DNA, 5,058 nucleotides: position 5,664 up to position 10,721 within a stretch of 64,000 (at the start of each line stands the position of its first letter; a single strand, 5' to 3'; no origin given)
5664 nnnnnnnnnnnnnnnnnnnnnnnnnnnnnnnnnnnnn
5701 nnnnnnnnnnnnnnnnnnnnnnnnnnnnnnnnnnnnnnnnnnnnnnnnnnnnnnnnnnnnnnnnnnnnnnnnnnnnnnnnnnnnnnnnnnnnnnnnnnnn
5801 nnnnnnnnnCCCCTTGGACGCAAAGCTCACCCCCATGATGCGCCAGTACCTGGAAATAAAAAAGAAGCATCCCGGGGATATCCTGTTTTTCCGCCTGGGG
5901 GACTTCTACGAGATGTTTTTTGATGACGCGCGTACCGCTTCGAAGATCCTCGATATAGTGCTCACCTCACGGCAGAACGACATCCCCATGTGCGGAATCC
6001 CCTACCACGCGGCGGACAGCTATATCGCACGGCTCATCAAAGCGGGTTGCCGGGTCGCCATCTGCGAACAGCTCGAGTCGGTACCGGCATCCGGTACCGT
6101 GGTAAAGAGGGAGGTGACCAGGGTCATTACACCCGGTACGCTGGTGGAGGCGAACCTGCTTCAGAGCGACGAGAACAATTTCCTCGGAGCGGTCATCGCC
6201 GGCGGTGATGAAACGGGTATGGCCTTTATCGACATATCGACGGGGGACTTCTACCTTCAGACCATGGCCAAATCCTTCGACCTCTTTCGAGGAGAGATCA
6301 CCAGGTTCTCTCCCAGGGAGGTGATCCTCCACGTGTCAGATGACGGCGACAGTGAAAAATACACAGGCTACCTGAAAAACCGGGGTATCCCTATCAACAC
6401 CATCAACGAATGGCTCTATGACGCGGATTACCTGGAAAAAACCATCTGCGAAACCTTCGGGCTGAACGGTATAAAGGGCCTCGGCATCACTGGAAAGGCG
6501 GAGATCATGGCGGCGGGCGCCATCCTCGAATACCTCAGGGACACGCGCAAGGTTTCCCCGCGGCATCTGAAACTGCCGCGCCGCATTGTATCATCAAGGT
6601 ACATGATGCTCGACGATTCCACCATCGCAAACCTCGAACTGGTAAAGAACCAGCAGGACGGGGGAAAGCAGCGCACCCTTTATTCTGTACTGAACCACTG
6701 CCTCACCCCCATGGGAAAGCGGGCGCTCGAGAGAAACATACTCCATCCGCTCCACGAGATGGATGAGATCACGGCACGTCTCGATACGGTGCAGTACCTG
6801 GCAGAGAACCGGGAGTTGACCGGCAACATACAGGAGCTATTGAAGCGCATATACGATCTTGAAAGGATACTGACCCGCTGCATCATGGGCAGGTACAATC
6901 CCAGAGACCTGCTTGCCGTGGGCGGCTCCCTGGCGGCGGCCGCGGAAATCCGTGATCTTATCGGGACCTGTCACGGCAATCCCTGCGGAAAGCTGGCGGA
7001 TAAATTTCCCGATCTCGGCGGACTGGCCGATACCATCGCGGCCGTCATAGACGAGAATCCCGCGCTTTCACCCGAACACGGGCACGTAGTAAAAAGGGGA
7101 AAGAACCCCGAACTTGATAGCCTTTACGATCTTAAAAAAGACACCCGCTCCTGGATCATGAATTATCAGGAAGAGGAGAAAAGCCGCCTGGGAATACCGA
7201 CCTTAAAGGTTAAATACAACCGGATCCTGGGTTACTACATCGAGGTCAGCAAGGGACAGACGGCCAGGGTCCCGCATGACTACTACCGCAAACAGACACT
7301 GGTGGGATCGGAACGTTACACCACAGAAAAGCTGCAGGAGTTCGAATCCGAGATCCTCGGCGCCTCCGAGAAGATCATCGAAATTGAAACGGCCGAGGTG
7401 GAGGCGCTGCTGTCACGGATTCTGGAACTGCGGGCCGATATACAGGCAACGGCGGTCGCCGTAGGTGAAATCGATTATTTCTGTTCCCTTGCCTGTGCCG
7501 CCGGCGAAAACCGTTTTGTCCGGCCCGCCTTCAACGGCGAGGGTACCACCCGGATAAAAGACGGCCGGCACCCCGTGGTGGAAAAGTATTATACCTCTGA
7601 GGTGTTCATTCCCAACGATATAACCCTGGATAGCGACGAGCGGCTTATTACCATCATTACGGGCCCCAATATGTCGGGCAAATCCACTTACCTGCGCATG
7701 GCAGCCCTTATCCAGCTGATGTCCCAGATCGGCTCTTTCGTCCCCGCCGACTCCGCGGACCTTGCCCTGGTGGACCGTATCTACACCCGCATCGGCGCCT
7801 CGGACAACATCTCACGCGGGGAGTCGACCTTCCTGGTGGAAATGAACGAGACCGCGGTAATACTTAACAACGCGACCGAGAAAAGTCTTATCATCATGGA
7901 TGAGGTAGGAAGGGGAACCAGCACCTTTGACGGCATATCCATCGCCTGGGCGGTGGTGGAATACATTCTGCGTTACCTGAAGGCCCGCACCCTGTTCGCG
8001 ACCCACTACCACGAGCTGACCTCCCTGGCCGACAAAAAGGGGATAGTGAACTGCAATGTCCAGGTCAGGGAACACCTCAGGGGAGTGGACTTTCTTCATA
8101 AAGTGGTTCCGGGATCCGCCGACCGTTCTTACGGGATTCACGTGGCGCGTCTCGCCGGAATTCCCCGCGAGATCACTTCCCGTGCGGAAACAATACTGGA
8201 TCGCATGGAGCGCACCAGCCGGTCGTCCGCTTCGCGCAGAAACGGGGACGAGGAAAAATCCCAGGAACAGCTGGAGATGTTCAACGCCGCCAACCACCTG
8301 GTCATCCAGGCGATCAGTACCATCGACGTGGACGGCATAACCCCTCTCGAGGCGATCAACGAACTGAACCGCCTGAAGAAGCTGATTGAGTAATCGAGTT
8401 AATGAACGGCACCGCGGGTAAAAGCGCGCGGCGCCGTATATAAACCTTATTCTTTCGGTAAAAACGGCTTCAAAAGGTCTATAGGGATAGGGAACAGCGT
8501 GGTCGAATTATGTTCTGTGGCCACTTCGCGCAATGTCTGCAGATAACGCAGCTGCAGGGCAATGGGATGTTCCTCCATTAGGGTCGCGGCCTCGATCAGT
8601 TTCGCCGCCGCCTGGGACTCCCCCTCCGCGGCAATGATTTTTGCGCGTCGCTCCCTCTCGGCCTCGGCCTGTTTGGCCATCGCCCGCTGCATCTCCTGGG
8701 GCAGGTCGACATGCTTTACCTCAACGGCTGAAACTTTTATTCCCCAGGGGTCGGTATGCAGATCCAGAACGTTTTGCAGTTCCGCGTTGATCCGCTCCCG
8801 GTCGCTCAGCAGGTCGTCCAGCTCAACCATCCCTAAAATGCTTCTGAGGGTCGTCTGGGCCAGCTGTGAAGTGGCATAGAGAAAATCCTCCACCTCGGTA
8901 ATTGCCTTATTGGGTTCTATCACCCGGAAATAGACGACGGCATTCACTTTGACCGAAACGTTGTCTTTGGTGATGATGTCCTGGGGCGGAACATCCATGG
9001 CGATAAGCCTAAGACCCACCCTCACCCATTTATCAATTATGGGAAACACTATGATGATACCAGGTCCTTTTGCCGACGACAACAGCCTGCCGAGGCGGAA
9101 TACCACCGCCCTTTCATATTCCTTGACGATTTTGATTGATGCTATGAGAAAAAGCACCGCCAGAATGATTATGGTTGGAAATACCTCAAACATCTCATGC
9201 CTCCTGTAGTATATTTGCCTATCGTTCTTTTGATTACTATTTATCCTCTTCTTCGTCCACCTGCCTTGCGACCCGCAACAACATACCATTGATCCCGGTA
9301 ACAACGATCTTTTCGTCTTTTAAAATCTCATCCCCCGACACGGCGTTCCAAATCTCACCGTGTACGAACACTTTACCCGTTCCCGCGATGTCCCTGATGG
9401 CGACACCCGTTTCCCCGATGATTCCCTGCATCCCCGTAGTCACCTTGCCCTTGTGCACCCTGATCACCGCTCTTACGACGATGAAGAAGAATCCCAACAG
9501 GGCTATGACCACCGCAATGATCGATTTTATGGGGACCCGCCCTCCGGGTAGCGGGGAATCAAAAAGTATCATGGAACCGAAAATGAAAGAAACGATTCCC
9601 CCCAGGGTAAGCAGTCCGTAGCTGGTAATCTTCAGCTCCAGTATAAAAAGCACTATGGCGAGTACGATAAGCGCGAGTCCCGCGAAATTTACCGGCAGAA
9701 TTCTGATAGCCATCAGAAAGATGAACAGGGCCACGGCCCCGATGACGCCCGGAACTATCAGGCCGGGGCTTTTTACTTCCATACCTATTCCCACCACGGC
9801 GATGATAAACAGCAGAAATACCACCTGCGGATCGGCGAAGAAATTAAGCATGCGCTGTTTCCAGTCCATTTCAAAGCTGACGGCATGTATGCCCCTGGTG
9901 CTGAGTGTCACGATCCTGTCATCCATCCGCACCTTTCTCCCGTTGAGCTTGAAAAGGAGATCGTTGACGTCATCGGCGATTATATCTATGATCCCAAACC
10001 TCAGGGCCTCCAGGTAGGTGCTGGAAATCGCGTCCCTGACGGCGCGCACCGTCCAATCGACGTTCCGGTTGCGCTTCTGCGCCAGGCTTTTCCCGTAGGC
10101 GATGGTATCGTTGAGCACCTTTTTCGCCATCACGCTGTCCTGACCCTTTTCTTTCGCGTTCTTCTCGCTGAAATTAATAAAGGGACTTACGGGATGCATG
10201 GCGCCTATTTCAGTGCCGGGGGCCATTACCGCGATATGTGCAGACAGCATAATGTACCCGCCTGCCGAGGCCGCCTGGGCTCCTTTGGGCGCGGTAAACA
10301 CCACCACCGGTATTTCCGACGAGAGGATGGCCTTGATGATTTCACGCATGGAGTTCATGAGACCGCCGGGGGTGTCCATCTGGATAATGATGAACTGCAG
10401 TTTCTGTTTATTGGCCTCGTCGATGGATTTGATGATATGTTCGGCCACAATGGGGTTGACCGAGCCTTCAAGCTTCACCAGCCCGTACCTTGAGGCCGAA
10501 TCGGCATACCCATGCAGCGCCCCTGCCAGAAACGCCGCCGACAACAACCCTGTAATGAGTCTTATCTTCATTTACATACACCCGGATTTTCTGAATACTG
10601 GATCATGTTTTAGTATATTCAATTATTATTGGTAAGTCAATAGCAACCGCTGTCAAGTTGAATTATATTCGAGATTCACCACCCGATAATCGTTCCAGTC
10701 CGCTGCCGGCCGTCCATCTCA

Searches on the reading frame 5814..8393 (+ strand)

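Call 22: search_protein_families(library=pfam, proteins=[window:5814-8393:+], max_evalue=0.00001)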
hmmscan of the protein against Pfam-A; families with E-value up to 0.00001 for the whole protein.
window:5814-8393:+ (859 aa): 5 families
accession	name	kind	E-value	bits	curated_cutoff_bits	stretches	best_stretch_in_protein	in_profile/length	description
PF00488.27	MutS_V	-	1.3e-81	273.5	30.2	1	614-799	2-188/188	MutS domain V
PF05192.23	MutS_III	-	2.2e-43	149.3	34.1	1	269-560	1-194/194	MutS domain III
PF01624.25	MutS_I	-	4.2e-42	143.4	20.6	1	6-112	1-111/113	MutS domain I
PF05190.23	MutS_IV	-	6.7e-27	94.1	22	1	431-519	3-91/92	MutS family domain IV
PF05188.22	MutS_II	-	2.4e-18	67.3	25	1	122-251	1-131/133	MutS domain II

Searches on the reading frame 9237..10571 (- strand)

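Call 22: search_protein_families(library=pfam, proteins=[window:9237-10571:-], max_evalue=0.00001)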
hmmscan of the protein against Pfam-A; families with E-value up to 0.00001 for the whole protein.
window:9237-10571:- (444 aa): 3 families
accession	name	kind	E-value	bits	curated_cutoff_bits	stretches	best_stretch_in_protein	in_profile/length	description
PF24961.1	NfeD_membrane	-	9.4e-21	74.5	26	1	250-365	2-118/119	NfeD integral membrane domain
PF25145.1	NfeD1b_N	-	1e-17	64.8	40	1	32-210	5-180/189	NfeD1b, N-terminal domain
PF01957.25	NfeD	-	2.5e-13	50.4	29.1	1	382-435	2-56/57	NfeD-like C-terminal, partner-binding domain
